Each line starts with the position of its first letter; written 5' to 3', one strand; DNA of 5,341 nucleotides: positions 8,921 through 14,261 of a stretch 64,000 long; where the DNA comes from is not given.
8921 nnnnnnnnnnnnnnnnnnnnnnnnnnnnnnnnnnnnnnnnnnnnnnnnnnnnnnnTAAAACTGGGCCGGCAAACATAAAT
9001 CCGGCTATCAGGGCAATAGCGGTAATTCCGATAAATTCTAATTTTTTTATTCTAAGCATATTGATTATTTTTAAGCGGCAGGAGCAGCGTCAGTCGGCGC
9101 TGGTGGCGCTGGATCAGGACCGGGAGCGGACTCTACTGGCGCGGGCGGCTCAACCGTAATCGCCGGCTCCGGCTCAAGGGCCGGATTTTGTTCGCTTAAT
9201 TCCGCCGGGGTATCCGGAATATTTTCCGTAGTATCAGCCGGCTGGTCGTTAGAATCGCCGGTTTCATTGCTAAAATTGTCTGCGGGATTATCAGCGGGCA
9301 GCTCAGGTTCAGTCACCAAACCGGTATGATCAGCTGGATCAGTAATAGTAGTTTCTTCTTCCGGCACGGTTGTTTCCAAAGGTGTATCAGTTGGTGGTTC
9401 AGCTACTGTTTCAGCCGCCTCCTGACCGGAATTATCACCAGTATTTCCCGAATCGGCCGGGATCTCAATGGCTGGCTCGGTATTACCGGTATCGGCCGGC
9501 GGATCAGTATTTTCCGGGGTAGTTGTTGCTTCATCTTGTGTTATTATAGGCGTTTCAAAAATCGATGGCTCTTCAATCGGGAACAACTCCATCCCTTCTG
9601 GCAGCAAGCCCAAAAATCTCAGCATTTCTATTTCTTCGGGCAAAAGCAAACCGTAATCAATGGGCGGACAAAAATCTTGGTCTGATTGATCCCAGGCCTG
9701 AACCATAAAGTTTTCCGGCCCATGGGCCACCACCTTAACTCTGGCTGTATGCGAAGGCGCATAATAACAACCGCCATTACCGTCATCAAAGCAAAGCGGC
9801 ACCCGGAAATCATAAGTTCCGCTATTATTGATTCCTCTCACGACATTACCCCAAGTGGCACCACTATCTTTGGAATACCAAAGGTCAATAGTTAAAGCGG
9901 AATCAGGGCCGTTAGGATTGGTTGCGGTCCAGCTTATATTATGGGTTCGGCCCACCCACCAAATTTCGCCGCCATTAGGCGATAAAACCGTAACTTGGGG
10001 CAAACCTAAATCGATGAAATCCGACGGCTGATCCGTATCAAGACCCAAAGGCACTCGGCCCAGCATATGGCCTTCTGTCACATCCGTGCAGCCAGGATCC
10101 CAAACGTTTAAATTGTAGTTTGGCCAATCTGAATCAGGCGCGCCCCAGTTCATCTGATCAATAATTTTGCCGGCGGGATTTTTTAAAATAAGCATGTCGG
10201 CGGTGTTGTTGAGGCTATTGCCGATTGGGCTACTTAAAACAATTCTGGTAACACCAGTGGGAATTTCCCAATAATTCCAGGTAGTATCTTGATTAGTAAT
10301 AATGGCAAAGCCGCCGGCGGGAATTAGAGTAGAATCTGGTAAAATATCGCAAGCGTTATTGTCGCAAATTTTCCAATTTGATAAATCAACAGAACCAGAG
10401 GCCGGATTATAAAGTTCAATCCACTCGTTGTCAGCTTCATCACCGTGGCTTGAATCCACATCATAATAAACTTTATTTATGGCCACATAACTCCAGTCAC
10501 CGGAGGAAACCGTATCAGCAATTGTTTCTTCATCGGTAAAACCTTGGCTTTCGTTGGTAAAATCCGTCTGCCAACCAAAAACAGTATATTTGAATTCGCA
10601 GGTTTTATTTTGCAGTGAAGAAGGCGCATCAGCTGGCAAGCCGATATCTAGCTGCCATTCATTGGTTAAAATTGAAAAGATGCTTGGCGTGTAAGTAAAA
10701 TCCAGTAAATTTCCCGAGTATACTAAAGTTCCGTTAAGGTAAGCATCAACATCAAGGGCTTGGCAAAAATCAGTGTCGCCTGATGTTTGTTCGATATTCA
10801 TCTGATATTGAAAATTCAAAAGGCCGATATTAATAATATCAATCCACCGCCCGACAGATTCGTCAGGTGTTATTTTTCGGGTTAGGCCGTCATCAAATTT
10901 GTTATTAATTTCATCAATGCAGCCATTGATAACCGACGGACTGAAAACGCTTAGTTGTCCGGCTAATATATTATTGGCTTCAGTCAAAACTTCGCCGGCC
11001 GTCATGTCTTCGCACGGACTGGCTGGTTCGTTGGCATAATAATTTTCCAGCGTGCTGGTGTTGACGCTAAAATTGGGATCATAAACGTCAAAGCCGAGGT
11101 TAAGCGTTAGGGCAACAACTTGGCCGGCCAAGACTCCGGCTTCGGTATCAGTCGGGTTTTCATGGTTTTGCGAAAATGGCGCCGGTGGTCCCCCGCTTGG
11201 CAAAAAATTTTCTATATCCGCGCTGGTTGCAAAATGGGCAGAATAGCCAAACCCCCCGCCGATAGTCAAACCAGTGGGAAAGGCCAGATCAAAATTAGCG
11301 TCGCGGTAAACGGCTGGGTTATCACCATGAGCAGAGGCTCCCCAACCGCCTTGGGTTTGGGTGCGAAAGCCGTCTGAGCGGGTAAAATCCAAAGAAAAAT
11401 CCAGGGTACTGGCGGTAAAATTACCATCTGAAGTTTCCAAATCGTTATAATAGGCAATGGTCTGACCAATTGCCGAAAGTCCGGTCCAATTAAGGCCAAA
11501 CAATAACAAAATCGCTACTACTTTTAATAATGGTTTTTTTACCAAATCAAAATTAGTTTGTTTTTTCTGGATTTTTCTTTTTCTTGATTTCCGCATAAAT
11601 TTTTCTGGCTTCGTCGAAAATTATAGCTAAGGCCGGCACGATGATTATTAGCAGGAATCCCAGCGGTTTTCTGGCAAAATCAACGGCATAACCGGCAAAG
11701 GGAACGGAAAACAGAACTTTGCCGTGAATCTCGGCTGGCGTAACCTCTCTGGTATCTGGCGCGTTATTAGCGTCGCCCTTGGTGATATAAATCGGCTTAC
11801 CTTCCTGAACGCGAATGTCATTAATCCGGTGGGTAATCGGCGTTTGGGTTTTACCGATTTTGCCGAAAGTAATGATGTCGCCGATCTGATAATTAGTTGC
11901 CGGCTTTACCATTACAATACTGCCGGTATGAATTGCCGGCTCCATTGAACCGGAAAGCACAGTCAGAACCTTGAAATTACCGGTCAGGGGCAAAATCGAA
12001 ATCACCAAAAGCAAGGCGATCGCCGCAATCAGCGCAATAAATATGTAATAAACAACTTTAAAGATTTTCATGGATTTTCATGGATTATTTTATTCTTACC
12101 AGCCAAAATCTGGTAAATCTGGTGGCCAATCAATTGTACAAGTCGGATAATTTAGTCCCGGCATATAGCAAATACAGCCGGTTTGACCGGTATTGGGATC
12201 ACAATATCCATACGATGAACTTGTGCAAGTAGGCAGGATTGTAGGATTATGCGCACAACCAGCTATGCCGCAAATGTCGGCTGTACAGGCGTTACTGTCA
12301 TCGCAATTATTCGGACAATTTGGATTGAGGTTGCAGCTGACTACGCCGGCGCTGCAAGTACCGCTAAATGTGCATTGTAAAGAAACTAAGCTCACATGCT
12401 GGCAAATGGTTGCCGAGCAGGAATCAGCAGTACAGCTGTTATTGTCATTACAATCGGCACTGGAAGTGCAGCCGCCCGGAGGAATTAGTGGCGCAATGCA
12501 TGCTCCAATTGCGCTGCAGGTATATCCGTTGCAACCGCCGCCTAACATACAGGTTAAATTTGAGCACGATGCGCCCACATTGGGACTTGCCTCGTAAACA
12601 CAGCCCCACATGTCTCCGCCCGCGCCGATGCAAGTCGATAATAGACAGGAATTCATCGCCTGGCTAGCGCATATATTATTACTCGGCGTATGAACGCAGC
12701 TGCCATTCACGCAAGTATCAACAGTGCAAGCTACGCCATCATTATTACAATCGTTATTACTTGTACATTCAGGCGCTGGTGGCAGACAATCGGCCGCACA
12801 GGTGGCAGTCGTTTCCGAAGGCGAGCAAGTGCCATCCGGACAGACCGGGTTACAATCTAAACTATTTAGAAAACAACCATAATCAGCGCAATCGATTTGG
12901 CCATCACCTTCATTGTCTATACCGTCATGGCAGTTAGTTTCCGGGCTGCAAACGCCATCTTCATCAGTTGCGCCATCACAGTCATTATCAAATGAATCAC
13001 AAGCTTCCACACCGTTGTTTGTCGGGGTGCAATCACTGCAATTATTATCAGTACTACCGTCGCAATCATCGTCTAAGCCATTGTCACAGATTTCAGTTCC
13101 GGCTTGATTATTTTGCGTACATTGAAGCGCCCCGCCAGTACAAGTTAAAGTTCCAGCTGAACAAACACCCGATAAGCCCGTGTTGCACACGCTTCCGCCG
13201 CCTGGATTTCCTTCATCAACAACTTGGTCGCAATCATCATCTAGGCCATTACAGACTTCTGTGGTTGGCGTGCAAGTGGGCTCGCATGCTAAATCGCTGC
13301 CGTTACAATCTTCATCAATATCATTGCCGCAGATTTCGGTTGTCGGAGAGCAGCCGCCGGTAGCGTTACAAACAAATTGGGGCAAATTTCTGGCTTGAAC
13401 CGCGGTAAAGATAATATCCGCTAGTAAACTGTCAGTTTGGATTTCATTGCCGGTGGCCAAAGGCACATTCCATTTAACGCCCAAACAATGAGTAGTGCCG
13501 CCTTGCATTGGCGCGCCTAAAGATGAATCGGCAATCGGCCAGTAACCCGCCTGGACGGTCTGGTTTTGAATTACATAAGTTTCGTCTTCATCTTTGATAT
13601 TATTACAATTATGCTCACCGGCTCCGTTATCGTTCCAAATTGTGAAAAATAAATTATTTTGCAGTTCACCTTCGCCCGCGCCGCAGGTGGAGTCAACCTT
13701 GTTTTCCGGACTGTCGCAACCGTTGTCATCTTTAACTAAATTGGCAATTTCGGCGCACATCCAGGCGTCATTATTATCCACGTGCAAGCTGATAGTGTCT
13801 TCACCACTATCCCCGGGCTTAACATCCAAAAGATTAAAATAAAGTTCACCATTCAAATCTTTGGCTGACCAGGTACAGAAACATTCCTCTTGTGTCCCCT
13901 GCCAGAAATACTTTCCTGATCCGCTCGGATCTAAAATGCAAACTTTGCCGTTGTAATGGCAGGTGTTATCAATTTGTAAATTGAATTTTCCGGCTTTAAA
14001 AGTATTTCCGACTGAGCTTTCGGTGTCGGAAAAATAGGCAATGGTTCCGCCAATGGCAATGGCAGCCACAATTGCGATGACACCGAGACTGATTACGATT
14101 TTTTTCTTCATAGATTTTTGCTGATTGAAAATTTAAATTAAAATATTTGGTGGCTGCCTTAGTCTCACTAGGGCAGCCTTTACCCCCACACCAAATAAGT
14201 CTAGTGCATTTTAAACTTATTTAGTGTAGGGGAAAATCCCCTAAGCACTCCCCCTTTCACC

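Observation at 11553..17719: SipW-type signal peptidase coupled to four tandem camelysin/TasA-like paralogues: a candidate secreted fibre/matrix system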

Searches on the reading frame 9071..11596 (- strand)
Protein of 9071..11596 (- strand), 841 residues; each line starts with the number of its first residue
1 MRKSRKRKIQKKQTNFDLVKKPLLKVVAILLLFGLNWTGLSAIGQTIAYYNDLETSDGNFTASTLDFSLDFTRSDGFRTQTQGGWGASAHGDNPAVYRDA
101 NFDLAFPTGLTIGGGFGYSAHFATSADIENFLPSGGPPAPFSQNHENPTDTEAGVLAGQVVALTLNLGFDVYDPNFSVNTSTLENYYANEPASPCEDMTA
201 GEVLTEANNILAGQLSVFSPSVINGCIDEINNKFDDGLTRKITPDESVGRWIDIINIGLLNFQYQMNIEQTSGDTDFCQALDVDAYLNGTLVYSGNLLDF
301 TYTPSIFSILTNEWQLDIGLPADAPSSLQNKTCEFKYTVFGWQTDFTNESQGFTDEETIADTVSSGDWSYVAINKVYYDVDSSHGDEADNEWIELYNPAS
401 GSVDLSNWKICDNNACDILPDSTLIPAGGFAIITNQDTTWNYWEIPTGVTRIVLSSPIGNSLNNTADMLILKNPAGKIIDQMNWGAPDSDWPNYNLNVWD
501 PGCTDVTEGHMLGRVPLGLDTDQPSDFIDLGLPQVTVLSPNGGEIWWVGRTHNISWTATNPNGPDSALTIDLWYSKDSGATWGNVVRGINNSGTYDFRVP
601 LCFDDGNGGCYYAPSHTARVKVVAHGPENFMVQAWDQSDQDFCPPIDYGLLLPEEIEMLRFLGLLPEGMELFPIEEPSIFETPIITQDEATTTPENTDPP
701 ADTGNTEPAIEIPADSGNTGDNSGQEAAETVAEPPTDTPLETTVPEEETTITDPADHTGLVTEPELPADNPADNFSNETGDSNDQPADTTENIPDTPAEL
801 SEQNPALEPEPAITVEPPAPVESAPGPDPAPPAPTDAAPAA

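Call 3: search_protein_families(library=pfam, proteins=[window:9071-11596:-], max_evalue=0.01)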
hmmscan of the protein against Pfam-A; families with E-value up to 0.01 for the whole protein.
window:9071-11596:- (841 aa): 2 families
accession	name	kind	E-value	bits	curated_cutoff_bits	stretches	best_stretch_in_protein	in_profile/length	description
PF00932.25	LTD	-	3.8e-15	56.6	34.3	1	371-485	8-108/109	Lamin Tail Domain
PF10342.15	Kre9_KNH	-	0.0058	17.8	24.6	0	539-611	1-71/94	Kre9/KNH-like N-terminal Ig-like domain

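Call 4: search_protein_families(library=ncbifam, proteins=[window:9071-11596:-], max_evalue=0.01)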
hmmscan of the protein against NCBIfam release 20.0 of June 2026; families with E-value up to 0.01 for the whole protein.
window:9071-11596:- (841 aa): 0 families

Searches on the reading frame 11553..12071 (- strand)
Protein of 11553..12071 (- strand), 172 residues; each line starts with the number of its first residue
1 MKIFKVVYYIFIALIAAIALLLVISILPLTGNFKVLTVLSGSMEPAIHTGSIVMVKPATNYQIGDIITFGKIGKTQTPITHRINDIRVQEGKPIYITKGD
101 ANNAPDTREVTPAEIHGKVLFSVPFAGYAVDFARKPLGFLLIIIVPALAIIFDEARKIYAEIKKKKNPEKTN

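Call 3: search_protein_families(library=pfam, proteins=[window:11553-12071:-], max_evalue=0.01)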
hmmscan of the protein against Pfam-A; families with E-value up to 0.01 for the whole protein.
window:11553-12071:- (172 aa): 2 families
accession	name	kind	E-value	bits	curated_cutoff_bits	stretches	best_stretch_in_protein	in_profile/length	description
PF00717.28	Peptidase_S24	-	4.8e-05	23.5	23.3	1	32-119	34-115/116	Peptidase S24-like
PF10502.14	Peptidase_S26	-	9e-05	22.9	22.9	1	13-79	3-73/168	Signal peptidase, peptidase S26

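Call 4: search_protein_families(library=ncbifam, proteins=[window:11553-12071:-], max_evalue=0.01)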
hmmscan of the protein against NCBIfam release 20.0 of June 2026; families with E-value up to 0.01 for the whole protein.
window:11553-12071:- (172 aa): 3 families
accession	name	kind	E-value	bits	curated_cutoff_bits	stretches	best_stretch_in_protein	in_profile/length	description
TIGR02228.1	sigpep_I_arch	equivalog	2.8e-38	131.2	51.85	1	2-156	2-156/158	signal peptidase I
NF046067.1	SigPepSipWBacil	equivalog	2.4e-34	118.6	190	1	5-171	6-178/189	signal peptidase I SipW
TIGR02227.1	sigpep_I_bact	equivalog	1.5e-05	24.9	47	1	15-83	2-74/162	signal peptidase I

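Call 31: search_solved_structures(query=window:11553-12071:-, max_evalue=1, show_alignments=2)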
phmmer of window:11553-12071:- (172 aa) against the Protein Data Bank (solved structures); distinct sequences matched with E-value up to 1: 7.
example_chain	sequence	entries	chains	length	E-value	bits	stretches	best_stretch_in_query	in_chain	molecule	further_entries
7p2p_A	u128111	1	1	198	4.5e-11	46.2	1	11-110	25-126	Signal peptidase complex catalytic subunit SEC11A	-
9rjb_A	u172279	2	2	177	8.9e-11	45.2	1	10-110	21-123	Signal peptidase complex catalytic subunit SEC11A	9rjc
7p2q_A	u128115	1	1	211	2.5e-10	43.8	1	10-106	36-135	Signal peptidase complex catalytic subunit SEC11C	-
8blw_B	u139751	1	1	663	0.12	15.6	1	49-130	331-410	YncE family protein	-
7wkp_A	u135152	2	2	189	0.2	14.8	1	25-99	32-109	Csy4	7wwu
8k0k_I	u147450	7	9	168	0.21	14.7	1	29-99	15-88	Csy4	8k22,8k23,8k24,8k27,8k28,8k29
9fm9_A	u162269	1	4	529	0.89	12.7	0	31-97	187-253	Aldehyde dehydrogenase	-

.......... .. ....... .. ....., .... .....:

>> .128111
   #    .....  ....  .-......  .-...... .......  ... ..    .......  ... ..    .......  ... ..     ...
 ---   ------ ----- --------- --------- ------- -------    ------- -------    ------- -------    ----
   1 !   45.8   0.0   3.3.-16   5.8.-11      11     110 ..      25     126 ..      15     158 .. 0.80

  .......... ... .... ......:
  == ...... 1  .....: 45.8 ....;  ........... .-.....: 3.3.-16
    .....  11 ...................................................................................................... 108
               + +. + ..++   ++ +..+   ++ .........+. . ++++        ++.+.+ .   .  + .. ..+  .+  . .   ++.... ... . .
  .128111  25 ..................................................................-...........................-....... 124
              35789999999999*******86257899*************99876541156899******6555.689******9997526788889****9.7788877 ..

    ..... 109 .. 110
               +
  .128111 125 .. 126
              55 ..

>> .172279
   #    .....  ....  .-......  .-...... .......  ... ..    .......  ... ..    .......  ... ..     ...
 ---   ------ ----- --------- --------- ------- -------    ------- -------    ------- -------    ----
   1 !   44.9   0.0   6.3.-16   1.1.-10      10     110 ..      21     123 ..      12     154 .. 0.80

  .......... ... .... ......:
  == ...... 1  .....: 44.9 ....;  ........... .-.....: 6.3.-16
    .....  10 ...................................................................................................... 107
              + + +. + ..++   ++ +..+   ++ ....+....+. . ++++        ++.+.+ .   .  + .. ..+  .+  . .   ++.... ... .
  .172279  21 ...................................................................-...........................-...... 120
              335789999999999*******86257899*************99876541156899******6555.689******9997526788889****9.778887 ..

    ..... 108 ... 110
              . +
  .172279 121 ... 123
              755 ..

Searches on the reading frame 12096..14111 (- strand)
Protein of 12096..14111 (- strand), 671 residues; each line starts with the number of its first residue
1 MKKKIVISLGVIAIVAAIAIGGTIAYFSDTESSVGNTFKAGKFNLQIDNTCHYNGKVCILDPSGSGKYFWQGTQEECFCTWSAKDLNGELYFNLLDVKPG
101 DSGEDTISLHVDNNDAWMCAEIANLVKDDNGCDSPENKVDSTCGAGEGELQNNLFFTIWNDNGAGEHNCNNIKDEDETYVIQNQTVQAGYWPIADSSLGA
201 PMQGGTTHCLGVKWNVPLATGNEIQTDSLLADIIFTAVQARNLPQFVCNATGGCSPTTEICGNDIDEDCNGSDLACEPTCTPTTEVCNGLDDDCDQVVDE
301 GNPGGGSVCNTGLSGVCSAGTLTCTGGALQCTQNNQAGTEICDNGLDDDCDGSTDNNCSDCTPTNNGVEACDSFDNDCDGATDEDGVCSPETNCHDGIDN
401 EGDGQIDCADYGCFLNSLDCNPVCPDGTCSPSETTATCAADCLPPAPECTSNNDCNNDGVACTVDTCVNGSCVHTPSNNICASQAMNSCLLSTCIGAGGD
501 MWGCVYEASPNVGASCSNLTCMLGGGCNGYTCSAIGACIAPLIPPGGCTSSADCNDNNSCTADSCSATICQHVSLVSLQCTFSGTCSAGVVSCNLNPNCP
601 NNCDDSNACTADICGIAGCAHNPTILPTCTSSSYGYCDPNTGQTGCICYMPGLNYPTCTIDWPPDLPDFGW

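Call 3: search_protein_families(library=pfam, proteins=[window:12096-14111:-], max_evalue=0.01)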
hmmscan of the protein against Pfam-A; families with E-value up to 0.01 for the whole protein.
window:12096-14111:- (671 aa): 3 families
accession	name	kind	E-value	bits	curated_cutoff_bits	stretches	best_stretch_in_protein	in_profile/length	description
PF00526.23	Dicty_CTDC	-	9.5e-07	29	27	2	553-573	1-22/24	Dictyostelium (slime mold) repeat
PF12389.13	Peptidase_M73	-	7.8e-06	26.3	22.5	1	1-50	2-50/196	Camelysin metallo-endopeptidase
PF11617.13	Cu-binding_MopE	-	0.00069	20.2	27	1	284-300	14-30/30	Putative metal-binding motif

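Call 4: search_protein_families(library=ncbifam, proteins=[window:12096-14111:-], max_evalue=0.01)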
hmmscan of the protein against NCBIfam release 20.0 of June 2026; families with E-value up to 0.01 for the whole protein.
window:12096-14111:- (671 aa): 3 families
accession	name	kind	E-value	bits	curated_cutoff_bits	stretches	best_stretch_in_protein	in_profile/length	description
TIGR04088.1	cognate_SipW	domain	5.1e-09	36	19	1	10-43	2-34/34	SipW-dependent-type signal peptide-containing protein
NF033662.1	acid_disulf_rpt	repeat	1.3e-06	28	41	1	390-416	3-29/32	acidic double-disulfide repeat-containing protein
TIGR04090.1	exp_by_SipW_IV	subfamily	3.7e-05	23.6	60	1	9-48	5-43/241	BsaA family SipW-dependent biofilm matrix protein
